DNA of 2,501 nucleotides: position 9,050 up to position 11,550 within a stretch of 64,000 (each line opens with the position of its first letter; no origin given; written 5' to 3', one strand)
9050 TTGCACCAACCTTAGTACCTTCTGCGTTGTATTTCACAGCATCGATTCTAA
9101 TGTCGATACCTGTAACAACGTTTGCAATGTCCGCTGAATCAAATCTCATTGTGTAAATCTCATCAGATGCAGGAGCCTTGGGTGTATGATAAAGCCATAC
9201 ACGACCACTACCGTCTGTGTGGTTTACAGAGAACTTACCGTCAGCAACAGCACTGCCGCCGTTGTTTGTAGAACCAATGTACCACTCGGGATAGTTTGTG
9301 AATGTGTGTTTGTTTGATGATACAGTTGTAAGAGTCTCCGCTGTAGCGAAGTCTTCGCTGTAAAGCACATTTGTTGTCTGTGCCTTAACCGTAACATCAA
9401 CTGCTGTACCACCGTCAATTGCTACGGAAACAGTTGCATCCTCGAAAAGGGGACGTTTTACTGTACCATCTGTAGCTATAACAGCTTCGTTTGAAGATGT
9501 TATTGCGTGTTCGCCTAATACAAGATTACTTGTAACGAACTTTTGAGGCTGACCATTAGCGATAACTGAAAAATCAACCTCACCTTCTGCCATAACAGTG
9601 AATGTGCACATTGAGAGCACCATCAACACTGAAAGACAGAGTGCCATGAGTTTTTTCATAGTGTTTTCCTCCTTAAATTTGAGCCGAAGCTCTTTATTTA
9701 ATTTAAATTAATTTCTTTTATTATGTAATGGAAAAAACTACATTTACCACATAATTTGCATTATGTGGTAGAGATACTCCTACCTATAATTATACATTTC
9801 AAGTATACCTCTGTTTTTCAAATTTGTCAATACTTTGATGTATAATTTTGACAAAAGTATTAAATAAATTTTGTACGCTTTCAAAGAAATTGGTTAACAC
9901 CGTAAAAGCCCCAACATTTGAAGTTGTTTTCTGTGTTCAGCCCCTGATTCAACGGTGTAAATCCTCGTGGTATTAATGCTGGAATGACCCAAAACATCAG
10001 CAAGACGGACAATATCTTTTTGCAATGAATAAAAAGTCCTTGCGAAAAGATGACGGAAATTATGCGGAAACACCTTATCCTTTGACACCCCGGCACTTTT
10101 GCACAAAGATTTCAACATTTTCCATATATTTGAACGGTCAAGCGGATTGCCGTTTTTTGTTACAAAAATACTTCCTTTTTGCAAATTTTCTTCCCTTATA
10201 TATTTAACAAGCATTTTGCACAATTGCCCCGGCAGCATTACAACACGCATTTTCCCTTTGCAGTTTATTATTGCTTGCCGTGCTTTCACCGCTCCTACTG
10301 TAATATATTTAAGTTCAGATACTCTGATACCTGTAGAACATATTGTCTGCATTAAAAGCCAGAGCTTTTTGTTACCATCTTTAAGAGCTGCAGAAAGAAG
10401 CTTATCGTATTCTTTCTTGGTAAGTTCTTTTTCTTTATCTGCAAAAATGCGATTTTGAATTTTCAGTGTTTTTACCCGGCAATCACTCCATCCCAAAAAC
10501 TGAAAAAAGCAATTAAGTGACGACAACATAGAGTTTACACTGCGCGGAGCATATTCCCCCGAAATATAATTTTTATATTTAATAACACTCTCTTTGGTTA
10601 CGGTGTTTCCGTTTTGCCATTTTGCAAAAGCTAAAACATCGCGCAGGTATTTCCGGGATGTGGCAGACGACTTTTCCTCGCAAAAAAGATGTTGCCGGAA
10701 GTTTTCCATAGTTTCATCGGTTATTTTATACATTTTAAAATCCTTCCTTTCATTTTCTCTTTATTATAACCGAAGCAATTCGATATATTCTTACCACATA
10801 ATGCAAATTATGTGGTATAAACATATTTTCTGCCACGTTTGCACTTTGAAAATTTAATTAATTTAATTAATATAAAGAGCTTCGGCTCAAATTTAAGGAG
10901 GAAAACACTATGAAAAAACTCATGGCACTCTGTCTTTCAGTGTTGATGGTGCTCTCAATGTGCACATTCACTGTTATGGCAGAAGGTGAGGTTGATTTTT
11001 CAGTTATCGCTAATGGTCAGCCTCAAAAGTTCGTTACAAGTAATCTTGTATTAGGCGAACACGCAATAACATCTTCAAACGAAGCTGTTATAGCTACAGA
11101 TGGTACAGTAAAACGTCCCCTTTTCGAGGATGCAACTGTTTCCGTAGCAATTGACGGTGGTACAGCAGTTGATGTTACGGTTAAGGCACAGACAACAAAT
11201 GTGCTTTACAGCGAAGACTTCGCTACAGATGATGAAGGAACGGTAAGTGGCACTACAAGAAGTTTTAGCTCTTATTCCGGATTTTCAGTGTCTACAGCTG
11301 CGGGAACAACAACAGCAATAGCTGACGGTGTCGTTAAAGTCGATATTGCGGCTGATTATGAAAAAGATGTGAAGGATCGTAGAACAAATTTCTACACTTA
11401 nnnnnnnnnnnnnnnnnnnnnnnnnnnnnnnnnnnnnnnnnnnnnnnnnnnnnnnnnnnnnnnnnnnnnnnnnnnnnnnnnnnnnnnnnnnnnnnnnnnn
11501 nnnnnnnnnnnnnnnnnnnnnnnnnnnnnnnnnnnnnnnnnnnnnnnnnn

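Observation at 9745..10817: Self-contained invertible-promoter toggle: tyrosine recombinase and outward promoter bracketed by exact 26-bp inverted core sites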

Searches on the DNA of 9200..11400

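Call 65: search_rna_families(source=window, start=9200, end=11400, threshold=evalue, max_evalue=1)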
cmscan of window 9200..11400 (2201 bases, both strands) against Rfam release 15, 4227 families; matches with E-value up to 1: 2.
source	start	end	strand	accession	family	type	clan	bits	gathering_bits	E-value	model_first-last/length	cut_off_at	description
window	10389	10438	+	RF03378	mir-7398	Gene; miRNA;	-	21.9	44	0.33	1-60/60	no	mir-7398 microRNA precursor family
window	9330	9477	-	RF01400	istR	Gene; antitoxin;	-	19.1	45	0.74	1-130/130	no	istR Hfq binding RNA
